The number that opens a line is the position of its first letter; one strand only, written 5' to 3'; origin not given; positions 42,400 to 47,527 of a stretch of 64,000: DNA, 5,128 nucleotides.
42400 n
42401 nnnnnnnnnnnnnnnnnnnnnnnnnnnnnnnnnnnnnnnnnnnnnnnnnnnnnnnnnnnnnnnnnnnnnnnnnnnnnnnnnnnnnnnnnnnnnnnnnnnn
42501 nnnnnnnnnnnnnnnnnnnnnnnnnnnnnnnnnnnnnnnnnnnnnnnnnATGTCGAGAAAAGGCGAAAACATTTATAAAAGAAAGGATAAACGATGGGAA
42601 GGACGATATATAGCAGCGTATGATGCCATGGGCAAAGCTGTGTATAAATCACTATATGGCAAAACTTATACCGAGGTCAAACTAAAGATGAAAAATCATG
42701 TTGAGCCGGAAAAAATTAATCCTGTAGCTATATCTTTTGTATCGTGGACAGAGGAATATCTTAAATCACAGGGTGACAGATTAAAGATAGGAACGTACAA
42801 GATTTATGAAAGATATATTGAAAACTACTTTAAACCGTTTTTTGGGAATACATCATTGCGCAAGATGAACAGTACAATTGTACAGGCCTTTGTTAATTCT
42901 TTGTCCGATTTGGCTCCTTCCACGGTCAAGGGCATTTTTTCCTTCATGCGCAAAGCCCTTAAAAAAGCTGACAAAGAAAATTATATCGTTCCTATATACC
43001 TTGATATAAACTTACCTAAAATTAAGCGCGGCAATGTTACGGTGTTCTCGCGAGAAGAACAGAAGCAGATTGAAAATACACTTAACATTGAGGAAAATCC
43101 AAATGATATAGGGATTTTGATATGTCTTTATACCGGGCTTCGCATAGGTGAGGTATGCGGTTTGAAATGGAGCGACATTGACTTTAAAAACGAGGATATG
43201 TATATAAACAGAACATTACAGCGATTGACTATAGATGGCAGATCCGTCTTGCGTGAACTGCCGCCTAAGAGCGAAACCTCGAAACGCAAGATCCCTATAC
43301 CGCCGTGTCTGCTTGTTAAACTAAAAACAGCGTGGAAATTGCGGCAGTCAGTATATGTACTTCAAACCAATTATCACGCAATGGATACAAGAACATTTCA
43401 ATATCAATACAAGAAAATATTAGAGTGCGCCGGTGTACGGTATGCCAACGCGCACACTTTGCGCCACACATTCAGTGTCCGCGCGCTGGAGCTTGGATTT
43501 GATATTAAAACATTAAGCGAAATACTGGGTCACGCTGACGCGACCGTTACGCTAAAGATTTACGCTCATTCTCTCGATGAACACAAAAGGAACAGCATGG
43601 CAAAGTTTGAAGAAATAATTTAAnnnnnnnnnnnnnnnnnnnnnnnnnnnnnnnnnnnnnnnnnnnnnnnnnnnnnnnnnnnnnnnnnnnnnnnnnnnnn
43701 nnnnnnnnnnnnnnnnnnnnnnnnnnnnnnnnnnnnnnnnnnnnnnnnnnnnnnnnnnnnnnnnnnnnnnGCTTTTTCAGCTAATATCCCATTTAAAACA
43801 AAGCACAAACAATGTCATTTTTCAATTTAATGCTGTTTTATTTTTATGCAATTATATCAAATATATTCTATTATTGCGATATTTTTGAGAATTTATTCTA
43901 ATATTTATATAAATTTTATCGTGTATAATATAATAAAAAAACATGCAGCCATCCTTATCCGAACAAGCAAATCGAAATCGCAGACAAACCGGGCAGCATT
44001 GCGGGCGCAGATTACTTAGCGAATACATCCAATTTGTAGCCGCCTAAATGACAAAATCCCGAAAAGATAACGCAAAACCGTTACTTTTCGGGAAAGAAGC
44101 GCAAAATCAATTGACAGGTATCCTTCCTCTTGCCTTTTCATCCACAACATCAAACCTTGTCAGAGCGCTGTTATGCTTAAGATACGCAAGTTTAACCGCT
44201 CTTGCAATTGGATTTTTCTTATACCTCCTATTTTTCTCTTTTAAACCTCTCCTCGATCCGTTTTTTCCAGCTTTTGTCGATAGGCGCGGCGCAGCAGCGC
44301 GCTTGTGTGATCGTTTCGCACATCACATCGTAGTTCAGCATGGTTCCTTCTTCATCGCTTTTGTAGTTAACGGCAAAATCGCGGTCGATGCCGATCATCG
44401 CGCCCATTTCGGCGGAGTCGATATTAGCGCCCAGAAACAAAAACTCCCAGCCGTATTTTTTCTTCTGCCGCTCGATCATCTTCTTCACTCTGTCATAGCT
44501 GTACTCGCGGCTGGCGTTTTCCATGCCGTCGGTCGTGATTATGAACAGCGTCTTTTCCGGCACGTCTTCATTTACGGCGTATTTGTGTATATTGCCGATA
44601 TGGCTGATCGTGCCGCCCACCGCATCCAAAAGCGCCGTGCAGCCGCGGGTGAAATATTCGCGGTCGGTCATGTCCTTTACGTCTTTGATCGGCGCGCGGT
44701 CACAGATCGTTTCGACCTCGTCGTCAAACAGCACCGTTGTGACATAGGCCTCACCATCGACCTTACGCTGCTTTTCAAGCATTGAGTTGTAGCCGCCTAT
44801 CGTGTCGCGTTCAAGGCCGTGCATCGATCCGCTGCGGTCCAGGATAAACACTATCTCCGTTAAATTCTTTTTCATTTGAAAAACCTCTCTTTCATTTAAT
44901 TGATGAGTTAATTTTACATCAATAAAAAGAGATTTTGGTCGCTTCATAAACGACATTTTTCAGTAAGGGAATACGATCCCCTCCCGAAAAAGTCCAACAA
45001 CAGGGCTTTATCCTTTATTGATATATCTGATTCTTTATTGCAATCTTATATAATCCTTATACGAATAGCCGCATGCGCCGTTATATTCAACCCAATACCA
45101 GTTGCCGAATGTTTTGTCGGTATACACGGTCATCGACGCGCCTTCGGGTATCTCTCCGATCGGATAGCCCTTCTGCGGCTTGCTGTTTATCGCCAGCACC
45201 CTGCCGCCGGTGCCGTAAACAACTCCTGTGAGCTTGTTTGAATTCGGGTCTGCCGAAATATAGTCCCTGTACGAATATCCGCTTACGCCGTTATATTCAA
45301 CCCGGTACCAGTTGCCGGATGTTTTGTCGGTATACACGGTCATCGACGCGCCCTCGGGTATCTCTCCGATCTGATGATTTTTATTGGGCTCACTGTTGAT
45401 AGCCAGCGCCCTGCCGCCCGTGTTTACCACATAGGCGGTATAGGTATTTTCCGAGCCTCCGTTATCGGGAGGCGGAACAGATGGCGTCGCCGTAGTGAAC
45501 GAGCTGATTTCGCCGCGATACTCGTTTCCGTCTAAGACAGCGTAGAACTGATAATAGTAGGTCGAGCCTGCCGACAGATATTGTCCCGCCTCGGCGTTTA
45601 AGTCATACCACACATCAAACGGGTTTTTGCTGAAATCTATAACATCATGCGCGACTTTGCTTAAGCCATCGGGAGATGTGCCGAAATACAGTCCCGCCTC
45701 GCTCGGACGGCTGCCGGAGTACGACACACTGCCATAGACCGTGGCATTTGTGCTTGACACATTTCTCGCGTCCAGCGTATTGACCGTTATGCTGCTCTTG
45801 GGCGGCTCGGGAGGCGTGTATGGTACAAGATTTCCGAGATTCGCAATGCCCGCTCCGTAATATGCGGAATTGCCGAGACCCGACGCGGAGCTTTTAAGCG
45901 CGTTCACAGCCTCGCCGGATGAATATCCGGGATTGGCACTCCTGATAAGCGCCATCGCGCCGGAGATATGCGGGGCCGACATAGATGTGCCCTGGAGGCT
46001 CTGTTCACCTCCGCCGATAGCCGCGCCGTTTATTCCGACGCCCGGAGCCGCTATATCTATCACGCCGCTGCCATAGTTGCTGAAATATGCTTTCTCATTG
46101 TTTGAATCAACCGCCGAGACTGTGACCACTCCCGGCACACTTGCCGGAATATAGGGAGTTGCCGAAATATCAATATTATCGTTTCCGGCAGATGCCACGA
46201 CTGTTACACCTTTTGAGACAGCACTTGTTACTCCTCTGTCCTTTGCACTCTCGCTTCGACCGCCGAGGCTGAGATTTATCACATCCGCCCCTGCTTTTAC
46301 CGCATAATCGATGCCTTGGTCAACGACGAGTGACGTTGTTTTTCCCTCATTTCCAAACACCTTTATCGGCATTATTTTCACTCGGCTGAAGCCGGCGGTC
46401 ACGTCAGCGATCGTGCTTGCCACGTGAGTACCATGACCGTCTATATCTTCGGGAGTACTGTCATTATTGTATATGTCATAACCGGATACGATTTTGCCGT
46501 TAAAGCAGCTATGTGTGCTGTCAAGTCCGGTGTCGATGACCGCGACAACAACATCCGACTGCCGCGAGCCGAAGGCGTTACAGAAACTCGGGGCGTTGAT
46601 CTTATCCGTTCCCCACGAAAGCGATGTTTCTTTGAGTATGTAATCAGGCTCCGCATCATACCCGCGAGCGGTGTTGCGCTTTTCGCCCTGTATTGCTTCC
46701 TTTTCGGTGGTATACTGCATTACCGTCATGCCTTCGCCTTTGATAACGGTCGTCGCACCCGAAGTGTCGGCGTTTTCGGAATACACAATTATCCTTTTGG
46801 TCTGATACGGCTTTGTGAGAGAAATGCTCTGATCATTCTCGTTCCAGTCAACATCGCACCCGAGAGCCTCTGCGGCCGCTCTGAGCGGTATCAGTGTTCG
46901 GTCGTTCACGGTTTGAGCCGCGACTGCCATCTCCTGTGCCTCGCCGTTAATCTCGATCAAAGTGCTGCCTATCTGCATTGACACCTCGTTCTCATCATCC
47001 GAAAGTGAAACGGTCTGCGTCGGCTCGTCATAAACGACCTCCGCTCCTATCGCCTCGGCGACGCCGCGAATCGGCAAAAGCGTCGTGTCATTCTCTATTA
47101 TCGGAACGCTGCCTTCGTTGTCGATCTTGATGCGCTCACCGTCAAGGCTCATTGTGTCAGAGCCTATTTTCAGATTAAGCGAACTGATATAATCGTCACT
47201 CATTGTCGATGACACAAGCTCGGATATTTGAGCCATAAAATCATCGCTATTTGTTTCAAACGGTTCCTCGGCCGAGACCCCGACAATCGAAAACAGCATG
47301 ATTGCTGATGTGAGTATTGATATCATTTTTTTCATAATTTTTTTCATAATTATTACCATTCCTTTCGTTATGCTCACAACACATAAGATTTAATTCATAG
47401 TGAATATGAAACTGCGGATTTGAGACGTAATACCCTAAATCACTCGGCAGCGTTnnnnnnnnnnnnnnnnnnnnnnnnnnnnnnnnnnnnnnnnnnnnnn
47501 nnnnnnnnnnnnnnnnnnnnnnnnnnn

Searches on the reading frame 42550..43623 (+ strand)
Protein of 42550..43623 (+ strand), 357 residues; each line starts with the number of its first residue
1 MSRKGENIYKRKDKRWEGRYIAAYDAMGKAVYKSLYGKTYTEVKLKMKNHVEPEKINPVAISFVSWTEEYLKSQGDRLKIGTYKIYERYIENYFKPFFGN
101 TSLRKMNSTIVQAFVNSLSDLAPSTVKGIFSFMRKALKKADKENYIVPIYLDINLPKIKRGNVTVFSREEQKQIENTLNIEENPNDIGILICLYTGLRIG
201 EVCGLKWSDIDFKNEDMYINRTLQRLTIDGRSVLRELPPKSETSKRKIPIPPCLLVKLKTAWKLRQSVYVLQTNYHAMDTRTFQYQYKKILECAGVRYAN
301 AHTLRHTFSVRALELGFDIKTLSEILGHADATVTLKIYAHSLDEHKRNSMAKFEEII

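Call 7: search_protein_families(library=pfam, proteins=[window:42550-43623:+], max_evalue=0.01)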
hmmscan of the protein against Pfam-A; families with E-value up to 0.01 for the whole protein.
window:42550-43623:+ (357 aa): 3 families
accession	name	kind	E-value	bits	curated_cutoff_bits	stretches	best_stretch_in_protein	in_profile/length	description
PF00589.27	Phage_integrase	-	6.3e-25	88.4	27.1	1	171-345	8-172/172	Phage integrase family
PF14659.12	Phage_int_SAM_3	-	2.9e-11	43.9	22.6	1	63-118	2-57/58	Phage integrase, N-terminal SAM-like domain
PF13102.12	Phage_int_SAM_5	-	3.8e-06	27.6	22.3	1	62-146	1-88/98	Phage integrase SAM-like domain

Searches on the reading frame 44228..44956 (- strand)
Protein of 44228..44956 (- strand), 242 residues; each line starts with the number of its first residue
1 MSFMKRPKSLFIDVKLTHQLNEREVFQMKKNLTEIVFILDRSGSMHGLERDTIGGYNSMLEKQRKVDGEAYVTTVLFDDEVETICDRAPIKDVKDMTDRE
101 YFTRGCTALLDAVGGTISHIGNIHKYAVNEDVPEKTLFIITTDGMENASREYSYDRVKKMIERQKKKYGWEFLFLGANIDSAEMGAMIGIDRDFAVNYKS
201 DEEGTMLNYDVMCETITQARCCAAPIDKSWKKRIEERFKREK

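Call 7: search_protein_families(library=pfam, proteins=[window:44228-44956:-], max_evalue=0.01)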
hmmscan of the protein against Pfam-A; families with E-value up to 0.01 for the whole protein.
window:44228-44956:- (242 aa): 2 families
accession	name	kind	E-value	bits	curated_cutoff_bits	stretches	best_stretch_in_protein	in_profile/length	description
PF05762.20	VWA_CoxE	-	5.5e-05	23.1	26.4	1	29-164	53-179/222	VWA domain containing CoxE-like protein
PF10138.15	vWA-TerF-like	-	0.00068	20.3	29.4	1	34-177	3-143/200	vWA found in TerF C terminus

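Call 26: search_protein_families(library=padloc, proteins=[window:44228-44956:-], max_evalue=0.001)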
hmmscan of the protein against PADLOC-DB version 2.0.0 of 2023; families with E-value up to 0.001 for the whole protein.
window:44228-44956:- (242 aa): 0 families

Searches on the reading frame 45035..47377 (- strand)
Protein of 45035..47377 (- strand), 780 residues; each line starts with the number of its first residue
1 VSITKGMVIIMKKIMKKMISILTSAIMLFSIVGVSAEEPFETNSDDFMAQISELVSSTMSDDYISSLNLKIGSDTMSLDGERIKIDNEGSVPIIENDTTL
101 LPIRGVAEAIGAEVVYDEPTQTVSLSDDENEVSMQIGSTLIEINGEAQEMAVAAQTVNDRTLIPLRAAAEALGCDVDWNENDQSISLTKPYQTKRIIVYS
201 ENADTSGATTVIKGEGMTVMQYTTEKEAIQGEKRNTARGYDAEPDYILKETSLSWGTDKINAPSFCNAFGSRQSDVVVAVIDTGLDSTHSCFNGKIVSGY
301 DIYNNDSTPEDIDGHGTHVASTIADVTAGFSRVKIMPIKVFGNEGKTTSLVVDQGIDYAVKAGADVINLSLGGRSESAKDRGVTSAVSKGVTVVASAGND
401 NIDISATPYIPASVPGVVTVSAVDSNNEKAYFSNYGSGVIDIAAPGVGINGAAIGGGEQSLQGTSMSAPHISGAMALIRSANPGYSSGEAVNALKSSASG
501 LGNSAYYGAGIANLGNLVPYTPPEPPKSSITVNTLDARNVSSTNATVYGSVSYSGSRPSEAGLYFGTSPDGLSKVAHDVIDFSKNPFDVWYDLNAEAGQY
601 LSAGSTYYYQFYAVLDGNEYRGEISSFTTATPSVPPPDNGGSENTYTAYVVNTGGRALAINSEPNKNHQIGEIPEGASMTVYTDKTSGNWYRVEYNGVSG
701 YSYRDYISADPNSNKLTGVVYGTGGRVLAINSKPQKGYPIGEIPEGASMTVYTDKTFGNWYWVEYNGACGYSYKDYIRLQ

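Call 7: search_protein_families(library=pfam, proteins=[window:45035-47377:-], max_evalue=0.01)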
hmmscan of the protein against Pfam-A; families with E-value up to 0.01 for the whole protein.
window:45035-47377:- (780 aa): 3 families
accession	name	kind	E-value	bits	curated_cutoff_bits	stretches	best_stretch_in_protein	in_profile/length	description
PF00082.27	Peptidase_S8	-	1.5e-44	152.9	21.8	1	274-510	2-288/288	Subtilase family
PF07833.16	Cu_amine_oxidN1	-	3e-30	104.8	24.2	1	79-186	3-107/108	Copper amine oxidase N-terminal domain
PF08239.17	SH3_3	-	1.5e-09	38.4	27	1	662-708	7-54/54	Bacterial SH3 domain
